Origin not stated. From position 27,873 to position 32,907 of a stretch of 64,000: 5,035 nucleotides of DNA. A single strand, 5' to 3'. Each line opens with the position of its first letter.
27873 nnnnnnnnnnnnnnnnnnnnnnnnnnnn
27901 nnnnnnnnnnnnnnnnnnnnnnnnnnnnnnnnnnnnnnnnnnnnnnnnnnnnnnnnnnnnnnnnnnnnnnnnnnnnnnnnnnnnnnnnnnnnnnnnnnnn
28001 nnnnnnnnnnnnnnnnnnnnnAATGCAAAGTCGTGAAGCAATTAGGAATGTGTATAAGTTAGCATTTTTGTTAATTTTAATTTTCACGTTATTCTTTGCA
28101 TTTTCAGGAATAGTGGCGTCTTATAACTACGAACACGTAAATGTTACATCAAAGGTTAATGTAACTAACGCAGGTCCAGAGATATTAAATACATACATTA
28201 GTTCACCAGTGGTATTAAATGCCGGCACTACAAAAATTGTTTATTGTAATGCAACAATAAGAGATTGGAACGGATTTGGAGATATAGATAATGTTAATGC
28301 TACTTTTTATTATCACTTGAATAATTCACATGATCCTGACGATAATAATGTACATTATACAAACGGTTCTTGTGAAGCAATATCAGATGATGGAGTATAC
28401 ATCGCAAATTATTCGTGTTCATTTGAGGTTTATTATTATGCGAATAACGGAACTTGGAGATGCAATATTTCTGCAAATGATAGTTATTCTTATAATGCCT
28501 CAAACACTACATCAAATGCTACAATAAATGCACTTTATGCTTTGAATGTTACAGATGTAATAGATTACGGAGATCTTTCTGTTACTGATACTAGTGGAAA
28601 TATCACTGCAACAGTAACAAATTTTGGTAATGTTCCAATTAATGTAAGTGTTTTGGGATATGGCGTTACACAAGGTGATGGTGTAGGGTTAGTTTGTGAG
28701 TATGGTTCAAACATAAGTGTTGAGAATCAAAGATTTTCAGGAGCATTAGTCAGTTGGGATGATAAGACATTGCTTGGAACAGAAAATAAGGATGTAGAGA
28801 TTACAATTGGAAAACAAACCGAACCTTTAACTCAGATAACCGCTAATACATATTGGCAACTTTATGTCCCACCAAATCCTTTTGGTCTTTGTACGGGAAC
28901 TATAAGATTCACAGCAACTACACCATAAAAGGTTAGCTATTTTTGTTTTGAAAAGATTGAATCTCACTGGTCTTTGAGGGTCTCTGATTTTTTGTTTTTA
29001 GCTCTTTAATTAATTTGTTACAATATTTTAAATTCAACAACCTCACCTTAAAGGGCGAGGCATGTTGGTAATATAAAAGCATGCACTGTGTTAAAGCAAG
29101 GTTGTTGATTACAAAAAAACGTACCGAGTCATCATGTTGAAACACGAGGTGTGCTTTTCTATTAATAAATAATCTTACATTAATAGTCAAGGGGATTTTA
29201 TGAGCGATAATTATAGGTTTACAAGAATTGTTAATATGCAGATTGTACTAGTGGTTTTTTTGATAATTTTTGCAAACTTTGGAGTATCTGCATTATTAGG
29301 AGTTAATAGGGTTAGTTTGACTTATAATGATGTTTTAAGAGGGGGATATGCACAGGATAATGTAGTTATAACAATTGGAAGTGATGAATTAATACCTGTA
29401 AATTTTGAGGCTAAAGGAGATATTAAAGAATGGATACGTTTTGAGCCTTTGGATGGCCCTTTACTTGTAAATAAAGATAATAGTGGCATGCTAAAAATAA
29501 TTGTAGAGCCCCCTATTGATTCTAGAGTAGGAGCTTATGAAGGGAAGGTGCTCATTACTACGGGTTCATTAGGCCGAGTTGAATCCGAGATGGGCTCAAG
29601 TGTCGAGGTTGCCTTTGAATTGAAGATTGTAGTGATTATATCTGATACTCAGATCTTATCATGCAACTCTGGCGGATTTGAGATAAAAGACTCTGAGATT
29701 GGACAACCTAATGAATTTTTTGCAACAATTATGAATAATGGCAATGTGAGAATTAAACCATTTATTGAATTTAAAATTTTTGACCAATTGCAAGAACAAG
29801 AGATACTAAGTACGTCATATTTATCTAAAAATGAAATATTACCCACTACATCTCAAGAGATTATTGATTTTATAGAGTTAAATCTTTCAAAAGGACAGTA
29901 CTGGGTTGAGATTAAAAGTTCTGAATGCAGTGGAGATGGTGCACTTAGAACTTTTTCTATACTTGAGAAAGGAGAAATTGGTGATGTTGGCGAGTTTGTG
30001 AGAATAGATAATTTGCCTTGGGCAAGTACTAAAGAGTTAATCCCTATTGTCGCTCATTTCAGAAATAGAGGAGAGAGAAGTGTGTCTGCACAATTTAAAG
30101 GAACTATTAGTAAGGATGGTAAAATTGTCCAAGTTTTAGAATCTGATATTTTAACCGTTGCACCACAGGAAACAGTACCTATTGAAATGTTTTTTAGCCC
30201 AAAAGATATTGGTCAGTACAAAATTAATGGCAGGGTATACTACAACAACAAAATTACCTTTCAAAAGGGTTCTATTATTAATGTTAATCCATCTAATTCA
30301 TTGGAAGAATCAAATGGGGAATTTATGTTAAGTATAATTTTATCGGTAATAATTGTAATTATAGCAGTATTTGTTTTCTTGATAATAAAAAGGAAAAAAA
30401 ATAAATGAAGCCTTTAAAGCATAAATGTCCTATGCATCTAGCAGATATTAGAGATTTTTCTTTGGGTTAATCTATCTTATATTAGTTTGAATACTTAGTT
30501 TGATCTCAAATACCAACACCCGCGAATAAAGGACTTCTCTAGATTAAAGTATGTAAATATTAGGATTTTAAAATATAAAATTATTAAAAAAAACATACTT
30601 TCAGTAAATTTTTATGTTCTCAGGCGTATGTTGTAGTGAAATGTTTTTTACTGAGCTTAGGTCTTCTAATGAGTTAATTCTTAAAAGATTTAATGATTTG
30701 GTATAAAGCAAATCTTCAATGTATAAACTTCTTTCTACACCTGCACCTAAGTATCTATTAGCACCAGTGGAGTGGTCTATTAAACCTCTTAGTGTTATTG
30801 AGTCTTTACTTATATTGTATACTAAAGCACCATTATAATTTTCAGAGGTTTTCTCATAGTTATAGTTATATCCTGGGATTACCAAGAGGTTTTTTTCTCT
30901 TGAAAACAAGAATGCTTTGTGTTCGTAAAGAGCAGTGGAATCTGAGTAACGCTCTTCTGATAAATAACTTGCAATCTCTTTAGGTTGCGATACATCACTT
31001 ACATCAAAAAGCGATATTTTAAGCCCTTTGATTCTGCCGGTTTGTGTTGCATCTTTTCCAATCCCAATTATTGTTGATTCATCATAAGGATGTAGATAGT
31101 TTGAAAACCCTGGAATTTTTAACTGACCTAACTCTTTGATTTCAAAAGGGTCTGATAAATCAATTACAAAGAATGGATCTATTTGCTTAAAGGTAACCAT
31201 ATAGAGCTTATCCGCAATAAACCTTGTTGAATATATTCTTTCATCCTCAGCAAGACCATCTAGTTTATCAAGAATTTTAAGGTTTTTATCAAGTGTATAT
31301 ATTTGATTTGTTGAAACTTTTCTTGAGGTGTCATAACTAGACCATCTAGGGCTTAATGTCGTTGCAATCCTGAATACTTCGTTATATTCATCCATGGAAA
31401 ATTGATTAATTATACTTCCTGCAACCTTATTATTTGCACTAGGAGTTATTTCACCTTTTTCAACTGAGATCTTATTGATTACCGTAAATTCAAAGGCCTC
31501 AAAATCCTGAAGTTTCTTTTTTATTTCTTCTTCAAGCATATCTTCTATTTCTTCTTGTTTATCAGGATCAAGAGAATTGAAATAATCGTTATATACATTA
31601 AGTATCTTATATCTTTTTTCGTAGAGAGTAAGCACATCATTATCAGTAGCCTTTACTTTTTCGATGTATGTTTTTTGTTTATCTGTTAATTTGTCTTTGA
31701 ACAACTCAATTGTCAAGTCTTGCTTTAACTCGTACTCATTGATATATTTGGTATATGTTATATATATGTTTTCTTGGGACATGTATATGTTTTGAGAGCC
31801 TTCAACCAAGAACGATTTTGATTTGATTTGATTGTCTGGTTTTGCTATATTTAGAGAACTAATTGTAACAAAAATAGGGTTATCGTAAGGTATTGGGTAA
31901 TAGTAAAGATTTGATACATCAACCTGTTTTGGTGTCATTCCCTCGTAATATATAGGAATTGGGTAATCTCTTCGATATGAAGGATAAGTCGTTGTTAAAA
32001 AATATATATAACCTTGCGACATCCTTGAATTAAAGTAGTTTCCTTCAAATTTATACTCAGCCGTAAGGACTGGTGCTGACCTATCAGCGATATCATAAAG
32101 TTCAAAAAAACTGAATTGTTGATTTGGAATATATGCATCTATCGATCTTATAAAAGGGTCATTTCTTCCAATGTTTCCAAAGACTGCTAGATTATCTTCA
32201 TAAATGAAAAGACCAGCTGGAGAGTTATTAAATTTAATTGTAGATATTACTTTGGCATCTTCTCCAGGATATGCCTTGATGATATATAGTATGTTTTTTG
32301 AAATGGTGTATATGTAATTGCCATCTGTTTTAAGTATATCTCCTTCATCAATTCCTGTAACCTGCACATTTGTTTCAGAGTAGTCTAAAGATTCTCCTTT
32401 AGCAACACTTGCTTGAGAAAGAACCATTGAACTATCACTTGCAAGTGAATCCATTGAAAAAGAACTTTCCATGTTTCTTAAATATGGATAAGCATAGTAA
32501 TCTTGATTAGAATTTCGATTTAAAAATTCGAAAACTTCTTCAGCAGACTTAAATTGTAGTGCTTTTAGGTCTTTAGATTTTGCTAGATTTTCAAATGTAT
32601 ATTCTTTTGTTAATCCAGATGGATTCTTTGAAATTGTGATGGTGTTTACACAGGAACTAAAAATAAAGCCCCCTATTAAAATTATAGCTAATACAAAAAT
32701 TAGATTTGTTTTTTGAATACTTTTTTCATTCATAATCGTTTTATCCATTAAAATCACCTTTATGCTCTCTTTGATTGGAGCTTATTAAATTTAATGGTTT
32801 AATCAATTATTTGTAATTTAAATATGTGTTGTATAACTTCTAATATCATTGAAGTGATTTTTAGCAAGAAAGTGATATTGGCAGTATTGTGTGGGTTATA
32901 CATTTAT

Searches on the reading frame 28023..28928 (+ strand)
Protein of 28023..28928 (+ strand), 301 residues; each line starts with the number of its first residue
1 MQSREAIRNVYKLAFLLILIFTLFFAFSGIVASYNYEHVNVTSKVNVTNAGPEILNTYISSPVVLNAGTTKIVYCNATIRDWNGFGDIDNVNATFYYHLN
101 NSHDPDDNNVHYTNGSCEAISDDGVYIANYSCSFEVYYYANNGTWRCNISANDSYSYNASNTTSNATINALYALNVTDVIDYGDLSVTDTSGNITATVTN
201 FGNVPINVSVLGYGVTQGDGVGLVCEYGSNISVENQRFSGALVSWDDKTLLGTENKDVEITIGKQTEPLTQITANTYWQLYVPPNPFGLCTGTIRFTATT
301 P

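Call 7: search_protein_families(library=pfam, proteins=[window:28023-28928:+], max_evalue=1)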
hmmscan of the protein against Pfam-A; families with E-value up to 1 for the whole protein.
window:28023-28928:+ (301 aa): 1 family
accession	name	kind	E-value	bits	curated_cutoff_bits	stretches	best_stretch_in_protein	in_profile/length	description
PF22479.2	Pam3_gp18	-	0.0022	18.9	24.2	1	127-203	19-92/101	Cyanophage baseplate Pam3 plug gp18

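Call 15: search_protein_families(library=ncbifam, proteins=[window:28023-28928:+], max_evalue=1)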
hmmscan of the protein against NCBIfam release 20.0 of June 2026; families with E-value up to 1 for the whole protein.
window:28023-28928:+ (301 aa): 1 family
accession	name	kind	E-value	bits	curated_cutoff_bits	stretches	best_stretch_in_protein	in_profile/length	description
NF041641.1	AmoC_BACT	equivalog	0.099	11.9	319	1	4-80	101-176/250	bacterial ammonia monooxygenase, subunit AmoC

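Call 25: find_homologous_proteins(query=window:28023-28928:+, max_evalue=0.001)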
Query window:28023-28928:+ (301 aa): 416 proteins with E <= 0.001 among 1192 candidates; the best 120 are listed.
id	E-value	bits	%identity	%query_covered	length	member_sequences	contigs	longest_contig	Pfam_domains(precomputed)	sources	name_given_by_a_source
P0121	2.8e-192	656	97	100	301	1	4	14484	-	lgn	-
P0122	2.1e-145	502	73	100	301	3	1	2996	-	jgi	-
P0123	2.0e-141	489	74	100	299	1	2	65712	-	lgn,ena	-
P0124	2.1e-117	410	65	96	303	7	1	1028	-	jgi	jgi:hypothetical protein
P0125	2.0e-116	407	63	99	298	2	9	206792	-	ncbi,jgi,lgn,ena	-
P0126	4.5e-116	405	63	100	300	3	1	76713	-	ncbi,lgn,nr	ncbi:MAG: hypothetical protein PWQ87_122 [Candidatus Woesearchaeota archaeon]|nr:hypothetical protei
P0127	1.2e-115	404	66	89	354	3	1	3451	-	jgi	-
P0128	7.1e-115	402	61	100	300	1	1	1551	-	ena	-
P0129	7.6e-115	401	60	98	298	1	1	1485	-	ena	-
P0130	1.3e-113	397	64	96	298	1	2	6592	-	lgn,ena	-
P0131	4.7e-113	396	62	98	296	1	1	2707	-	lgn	-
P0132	5.4e-113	395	63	90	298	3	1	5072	-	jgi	-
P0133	6.0e-113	395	63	97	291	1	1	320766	-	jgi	jgi:hypothetical protein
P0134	1.7e-112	394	61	97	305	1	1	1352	-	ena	-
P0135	2.1e-112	393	64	100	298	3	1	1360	-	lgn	-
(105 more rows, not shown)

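Call 39: predict_structure(alignment_id=A3)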
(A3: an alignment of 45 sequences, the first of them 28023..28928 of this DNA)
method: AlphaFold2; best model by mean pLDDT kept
length: 301 residues; sequences in the alignment: 45
mean_pLDDT: 92.4   pTM: 0.75
mean pLDDT of the five models: 92.4, 92.4, 92.0, 91.0, 90.8
residues with pLDDT >= 90: 244; 70-90: 42; 50-70: 15; < 50: 0
segments of 3 or more residues with pLDDT < 50: none
pLDDT, mean of each block of 10 residues (from residue 1): 71 91 79 62 82 95 94 97 94 96 94 93 97 97 97 91 91 94 96 97 97 97 97 97 97 97 94 97 96 97 88
secondary structure, 60 per line:
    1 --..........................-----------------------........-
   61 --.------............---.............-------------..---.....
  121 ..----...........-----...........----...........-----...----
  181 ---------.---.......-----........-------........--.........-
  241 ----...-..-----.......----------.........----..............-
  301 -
elements in order: H3-28 E52-59 E70-81 E88-97 E116-122 E127-137 E143-153 E158-168 E174-176 E194-200 E206-213 E221-228 E236-239 E256-262 E273-281 E286-299

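Call 42: fold_search(model_id=the predicted structure, library=pdb)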
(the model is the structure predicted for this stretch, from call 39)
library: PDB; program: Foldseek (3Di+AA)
matches with E <= 10: 1956; with E <= 0.001: 42
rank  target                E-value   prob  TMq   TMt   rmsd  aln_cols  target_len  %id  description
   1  1jv2_A                3.2e-05  1.00  0.27  0.12  16.4       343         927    8  CRYSTAL STRUCTURE OF THE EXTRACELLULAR SEGMENT OF INTEGRIN ALPHAVBETA3 (released 2001-10-17)
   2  4kkq_A                3.4e-05  1.00  0.20  0.26  20.5       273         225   12  Crystal structure of Vibrio cholerae RbmA (crystal form 1) (released 2013-05-22)
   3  6avu_A                6.8e-05  1.00  0.30  0.13  14.3       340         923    8  Human alpha-V beta-3 Integrin (open conformation) in complex with the therapeutic antibody LM609 (released 2017-11-01)
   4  8xez_A                7.9e-05  1.00  0.29  0.12  15.0       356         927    9  Cryo-EM structure of integrin ITGAV/ITGB3 complex, conformation 5 (released 2024-12-18)
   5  3fcs_C                8.7e-05  0.99  0.25  0.12  15.9       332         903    9  Structure of complete ectodomain of integrin aIIBb3 (released 2009-01-20)
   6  8dfp_B                1.2e-04  1.00  0.23  0.17  13.9       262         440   10  Ectodomain of full-length KIT(DupA502,Y503)-SCF dimers (released 2023-03-29)
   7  8t2v_A                1.4e-04  1.00  0.27  0.12  14.9       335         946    9  Cryo-EM Structures of Full-length Integrin alphaIIbbeta3 in Native Lipids (released 2023-07-26)
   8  7tug_D                1.9e-04  1.00  0.33  0.31   7.7       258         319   12  Crystal structure of Tapasin in complex with PaSta2-Fab (released 2022-09-07)
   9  4kkq_B                2.1e-04  0.99  0.21  0.26  20.7       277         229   10  Crystal structure of Vibrio cholerae RbmA (crystal form 1) (released 2013-05-22)
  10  4be5_A                2.1e-04  0.99  0.19  0.25  21.5       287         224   10  V. cholera biofilm scaffolding protein RbmA (released 2013-12-18)
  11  8dfq_A                2.2e-04  1.00  0.24  0.18  14.7       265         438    8  Ectodomain of full-length KIT(T417I,delta418-419)-SCF dimers (released 2023-03-29)
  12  4be6_A                2.2e-04  0.99  0.20  0.26  21.6       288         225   10  V. cholera biofilm scaffolding protein RbmA (released 2013-12-18)
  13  7pa7_ooo              2.5e-04  0.99  0.21  0.25  19.9       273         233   10  BK polyomavirus VP1 in complex with scFv 29B1 (released 2023-02-08)
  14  3ije_A                2.5e-04  0.98  0.26  0.12  16.0       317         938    9  Crystal structure of the complete integrin alhaVbeta3 ectodomain plus an Alpha/beta transmembrane fragment (released 2009-09-29)
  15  1qun_B                2.6e-04  0.99  0.29  0.30  11.8       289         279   12  X-RAY STRUCTURE OF THE FIMC-FIMH CHAPERONE ADHESIN COMPLEX FROM UROPATHOGENIC E.COLI (released 1999-08-31)
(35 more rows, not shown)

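Call 70: search_protein_families(library=phrogs, proteins=[window:28023-28928:+], max_evalue=0.01)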
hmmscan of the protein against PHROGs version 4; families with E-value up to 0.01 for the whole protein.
window:28023-28928:+ (301 aa): 0 families

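Call 71: search_protein_families(library=padloc, proteins=[window:28023-28928:+], max_evalue=0.01)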
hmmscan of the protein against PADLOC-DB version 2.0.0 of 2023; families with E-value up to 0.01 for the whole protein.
window:28023-28928:+ (301 aa): 0 families

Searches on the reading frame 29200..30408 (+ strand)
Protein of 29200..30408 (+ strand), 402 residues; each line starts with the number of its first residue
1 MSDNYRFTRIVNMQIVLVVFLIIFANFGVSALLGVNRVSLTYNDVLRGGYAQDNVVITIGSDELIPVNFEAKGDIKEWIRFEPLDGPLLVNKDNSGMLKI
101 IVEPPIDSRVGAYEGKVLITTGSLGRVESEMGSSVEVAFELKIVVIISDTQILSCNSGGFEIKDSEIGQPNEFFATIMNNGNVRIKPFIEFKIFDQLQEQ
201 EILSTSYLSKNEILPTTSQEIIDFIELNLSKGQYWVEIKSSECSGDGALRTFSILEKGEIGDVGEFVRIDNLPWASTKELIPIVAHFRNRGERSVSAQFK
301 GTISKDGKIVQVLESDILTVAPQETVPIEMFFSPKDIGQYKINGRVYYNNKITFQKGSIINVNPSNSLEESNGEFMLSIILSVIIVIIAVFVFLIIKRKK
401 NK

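Call 7: search_protein_families(library=pfam, proteins=[window:29200-30408:+], max_evalue=1)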
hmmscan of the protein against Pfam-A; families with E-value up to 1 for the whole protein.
window:29200-30408:+ (402 aa): 2 families
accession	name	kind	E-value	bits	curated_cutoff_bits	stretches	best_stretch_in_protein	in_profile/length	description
PF07705.17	CARDB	-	0.017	15.8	22.7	1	277-352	17-89/101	CARDB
PF22073.2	Cep192_D4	-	0.044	14.4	35.5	1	298-340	48-86/112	Cep192 domain 4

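Call 15: search_protein_families(library=ncbifam, proteins=[window:29200-30408:+], max_evalue=1)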
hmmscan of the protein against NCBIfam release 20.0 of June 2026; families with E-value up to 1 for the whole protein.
window:29200-30408:+ (402 aa): 1 family
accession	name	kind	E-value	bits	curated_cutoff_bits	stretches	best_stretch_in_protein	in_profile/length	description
NF041773.1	tung_perm_TupB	equivalog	0.047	13.5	320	1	365-399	191-225/230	tungstate ABC transporter permease TupB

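Call 70: search_protein_families(library=phrogs, proteins=[window:29200-30408:+], max_evalue=0.01)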
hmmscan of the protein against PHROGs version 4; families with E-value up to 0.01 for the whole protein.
window:29200-30408:+ (402 aa): 0 families

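Call 71: search_protein_families(library=padloc, proteins=[window:29200-30408:+], max_evalue=0.01)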
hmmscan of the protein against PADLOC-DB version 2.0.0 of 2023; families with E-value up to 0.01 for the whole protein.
window:29200-30408:+ (402 aa): 0 families

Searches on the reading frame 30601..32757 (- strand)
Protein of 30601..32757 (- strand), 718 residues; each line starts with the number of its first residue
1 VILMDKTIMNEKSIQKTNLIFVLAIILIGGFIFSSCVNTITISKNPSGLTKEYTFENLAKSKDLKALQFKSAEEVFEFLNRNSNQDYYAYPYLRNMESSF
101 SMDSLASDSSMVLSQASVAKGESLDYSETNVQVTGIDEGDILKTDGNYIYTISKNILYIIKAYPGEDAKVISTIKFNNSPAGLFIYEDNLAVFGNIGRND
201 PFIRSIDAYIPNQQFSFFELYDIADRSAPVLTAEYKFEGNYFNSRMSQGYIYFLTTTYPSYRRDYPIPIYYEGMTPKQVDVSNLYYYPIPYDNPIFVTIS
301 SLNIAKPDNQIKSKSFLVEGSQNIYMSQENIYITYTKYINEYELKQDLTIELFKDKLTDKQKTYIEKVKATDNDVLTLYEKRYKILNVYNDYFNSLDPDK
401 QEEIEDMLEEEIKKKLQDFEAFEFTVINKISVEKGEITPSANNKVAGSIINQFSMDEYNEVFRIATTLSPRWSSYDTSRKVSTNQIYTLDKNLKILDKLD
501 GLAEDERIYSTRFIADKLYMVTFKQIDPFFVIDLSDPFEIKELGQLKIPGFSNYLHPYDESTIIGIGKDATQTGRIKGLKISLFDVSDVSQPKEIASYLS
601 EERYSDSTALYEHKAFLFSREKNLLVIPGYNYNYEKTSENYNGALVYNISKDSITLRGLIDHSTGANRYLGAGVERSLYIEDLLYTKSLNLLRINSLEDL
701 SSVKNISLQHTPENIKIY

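Call 7: search_protein_families(library=pfam, proteins=[window:30601-32757:-], max_evalue=1)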
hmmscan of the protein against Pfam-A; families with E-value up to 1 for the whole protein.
window:30601-32757:- (718 aa): 1 family
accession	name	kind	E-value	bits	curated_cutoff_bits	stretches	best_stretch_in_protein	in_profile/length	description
PF09826.15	Beta_propel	-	4.2e-143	478.2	22.4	1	126-700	1-495/495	Beta propeller domain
